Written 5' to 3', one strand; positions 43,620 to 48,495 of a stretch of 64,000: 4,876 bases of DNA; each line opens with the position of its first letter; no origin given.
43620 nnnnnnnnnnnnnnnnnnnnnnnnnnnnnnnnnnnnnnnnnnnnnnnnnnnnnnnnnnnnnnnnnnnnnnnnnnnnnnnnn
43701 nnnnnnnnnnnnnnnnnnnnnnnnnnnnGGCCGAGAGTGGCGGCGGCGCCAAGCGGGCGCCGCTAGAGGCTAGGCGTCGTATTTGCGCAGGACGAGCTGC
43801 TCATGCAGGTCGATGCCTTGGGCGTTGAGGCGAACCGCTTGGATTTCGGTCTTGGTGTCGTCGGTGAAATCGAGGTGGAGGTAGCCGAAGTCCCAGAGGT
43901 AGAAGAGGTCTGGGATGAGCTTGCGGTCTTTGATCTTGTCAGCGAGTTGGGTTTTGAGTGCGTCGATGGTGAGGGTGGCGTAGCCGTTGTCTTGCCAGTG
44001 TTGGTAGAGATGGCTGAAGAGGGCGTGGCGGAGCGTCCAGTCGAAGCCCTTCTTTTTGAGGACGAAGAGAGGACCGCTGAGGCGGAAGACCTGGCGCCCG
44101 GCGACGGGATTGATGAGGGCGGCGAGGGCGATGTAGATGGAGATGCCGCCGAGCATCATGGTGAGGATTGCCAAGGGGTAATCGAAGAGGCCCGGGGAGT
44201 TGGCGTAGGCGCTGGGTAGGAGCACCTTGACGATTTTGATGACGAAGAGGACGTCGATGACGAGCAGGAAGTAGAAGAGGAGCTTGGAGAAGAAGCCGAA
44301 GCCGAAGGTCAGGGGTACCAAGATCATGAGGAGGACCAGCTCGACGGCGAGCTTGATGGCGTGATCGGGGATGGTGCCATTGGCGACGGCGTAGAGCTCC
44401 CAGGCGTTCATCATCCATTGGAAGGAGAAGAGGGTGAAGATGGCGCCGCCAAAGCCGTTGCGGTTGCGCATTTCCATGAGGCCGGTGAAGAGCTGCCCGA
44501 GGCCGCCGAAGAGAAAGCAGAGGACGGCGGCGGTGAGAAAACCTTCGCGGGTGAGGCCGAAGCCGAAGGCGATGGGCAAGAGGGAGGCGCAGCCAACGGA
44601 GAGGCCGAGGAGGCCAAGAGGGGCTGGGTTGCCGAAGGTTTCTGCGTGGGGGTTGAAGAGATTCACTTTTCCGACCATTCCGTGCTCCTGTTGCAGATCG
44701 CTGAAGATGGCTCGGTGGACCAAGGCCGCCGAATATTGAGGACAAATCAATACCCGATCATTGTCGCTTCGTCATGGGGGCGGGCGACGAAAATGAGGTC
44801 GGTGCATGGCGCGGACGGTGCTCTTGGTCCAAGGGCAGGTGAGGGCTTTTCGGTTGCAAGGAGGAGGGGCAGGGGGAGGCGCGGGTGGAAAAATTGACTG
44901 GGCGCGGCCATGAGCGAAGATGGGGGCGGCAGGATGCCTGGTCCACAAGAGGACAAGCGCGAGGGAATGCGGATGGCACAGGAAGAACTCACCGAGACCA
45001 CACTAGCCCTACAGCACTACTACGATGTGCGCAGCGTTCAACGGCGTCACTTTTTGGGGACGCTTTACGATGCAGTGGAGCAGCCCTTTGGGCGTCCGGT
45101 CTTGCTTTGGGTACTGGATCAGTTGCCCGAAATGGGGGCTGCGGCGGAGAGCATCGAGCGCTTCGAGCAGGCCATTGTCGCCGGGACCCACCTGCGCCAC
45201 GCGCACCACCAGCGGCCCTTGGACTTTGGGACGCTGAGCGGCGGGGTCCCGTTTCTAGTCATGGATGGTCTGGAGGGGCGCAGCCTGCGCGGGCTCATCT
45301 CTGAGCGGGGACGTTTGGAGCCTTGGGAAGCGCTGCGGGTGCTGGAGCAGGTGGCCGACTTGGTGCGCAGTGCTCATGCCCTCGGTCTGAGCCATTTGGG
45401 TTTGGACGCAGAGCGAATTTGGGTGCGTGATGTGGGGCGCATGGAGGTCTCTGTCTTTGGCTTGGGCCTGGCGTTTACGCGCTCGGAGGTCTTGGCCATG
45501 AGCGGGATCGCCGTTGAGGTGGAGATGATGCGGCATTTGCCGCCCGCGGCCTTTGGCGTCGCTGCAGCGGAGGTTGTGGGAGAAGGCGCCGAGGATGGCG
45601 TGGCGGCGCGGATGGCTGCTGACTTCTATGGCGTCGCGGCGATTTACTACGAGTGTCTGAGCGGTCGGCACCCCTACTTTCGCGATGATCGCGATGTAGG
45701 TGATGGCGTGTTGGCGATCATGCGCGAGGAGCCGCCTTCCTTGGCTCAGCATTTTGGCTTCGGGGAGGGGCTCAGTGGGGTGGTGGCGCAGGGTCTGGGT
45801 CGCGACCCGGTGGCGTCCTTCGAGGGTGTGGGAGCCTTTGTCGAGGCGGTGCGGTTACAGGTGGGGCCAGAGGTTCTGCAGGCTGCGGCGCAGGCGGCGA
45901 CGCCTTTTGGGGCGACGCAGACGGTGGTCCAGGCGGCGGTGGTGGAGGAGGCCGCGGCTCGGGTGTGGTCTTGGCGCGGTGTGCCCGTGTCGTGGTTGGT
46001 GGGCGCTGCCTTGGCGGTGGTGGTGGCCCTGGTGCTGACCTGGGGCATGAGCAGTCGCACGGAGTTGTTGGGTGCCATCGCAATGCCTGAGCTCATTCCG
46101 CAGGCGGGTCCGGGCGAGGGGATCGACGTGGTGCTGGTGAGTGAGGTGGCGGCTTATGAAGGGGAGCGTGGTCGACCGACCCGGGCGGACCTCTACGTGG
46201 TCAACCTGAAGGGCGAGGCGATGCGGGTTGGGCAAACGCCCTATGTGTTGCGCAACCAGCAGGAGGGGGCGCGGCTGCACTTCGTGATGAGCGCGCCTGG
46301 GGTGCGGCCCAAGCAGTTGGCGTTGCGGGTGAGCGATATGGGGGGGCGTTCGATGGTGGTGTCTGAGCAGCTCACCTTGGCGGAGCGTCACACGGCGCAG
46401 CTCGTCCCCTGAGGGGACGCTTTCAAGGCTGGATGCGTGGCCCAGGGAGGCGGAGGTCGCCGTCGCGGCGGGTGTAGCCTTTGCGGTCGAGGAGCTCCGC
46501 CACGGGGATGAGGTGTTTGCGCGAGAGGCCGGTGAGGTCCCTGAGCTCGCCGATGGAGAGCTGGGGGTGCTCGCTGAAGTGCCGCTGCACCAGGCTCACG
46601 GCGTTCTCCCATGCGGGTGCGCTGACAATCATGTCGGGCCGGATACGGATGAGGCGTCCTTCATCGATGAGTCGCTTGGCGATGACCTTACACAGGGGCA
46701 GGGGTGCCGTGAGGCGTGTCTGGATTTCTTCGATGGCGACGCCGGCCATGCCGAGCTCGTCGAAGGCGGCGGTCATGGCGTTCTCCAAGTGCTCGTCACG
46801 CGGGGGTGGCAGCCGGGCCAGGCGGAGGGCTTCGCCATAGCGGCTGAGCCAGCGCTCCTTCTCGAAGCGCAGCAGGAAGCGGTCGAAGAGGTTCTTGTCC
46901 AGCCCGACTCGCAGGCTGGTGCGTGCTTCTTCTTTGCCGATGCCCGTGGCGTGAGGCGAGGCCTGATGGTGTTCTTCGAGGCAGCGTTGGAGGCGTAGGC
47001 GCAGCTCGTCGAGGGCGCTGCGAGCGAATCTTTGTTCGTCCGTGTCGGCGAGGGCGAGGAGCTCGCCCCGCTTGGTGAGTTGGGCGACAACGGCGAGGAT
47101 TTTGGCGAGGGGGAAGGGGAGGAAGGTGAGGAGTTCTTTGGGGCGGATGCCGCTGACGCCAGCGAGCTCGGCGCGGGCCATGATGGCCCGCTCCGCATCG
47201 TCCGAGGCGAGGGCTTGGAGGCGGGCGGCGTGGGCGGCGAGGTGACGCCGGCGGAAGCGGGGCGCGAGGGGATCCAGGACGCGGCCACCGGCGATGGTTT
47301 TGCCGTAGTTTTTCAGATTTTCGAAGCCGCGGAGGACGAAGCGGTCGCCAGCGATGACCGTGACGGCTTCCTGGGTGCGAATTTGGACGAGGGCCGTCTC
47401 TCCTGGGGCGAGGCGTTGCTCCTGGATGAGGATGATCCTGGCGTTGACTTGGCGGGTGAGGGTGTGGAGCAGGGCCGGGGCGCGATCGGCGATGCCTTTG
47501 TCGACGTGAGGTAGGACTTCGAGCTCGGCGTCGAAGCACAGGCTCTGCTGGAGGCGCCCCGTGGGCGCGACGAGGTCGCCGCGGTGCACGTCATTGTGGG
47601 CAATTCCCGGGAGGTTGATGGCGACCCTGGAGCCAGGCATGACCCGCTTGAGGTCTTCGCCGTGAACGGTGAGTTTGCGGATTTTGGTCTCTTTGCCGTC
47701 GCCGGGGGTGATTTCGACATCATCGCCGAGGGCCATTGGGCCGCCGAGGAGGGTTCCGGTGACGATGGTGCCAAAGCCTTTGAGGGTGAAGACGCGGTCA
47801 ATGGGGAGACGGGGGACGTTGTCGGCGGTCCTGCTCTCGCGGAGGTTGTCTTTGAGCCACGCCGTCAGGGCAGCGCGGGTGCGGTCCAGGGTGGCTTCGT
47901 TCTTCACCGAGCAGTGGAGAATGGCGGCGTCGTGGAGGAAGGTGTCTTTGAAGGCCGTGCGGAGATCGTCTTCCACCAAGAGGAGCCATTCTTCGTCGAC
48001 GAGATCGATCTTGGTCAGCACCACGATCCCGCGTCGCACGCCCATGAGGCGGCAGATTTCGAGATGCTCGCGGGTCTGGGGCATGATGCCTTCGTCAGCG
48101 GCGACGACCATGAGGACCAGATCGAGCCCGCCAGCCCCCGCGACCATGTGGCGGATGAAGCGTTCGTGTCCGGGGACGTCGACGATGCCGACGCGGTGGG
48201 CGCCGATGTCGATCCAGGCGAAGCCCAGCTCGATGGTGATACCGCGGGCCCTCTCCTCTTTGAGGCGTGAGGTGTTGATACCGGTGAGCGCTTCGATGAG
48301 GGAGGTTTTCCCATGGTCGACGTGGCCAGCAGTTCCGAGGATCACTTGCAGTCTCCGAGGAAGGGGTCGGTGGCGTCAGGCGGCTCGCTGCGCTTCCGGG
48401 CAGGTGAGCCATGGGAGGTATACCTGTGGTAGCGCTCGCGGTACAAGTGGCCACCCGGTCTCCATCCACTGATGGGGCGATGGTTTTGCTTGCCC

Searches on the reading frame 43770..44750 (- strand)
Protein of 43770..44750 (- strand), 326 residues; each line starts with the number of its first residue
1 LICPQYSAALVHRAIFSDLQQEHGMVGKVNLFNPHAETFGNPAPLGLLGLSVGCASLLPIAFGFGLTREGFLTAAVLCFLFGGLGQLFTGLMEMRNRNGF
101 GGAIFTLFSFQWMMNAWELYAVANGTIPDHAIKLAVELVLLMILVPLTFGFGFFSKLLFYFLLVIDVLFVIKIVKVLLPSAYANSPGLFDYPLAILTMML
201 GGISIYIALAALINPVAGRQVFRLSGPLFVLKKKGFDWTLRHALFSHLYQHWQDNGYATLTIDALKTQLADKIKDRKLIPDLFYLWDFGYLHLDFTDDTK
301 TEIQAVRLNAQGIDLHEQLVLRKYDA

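Call 63: search_protein_families(library=pfam, proteins=[window:43770-44750:-], max_evalue=0.0001)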
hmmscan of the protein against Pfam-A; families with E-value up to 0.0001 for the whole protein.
window:43770-44750:- (326 aa): 1 family
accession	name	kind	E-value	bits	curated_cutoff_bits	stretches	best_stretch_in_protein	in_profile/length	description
PF01184.24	Gpr1_Fun34_YaaH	-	2e-05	24.8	25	1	31-117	9-94/207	GPR1/FUN34/yaaH family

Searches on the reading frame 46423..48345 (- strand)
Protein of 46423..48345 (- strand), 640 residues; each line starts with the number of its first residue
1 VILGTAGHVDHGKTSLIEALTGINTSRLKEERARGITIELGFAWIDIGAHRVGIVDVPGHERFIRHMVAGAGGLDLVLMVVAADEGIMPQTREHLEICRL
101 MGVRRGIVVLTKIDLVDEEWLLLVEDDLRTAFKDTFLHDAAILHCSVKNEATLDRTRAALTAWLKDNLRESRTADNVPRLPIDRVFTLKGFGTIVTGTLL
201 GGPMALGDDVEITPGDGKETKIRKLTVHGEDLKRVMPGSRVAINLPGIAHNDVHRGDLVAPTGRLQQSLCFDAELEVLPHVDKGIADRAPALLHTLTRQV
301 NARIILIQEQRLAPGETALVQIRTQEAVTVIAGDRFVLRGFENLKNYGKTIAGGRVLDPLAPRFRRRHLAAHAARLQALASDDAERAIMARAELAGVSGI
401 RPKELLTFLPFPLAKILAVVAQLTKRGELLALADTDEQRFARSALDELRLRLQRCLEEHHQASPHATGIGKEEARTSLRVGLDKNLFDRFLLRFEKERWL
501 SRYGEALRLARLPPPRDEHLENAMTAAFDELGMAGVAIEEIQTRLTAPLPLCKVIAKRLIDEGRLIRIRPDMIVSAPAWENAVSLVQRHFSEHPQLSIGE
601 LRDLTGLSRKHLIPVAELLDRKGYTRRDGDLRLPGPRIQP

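Call 63: search_protein_families(library=pfam, proteins=[window:46423-48345:-], max_evalue=0.0001)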
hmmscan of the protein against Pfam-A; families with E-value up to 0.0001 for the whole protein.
window:46423-48345:- (640 aa): 6 families
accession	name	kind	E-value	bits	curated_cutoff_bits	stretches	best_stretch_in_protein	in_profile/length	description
PF00009.33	GTP_EFTU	-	1.3e-32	113.4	26.5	1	2-151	5-173/188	Elongation factor Tu GTP binding domain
PF09107.17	SelB-wing_3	-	1.2e-15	57.2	23.2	1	588-632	1-45/47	Elongation factor SelB, winged helix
PF09106.17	SelB-wing_2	-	4.4e-09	36.7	22.3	1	456-509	4-57/57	Elongation factor SelB, winged helix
PF03144.31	GTP_EFTU_D2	-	1.1e-08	35.9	30.3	1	192-259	1-72/73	Elongation factor Tu domain 2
PF25461.1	Beta-barrel_SelB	-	1.8e-08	35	27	1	277-363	6-80/80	Selenocysteine-specific elongation factor, beta-barrel domain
PF01926.29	MMR_HSR1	-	1.3e-06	29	21.9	1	5-100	4-102/113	50S ribosome-binding GTPase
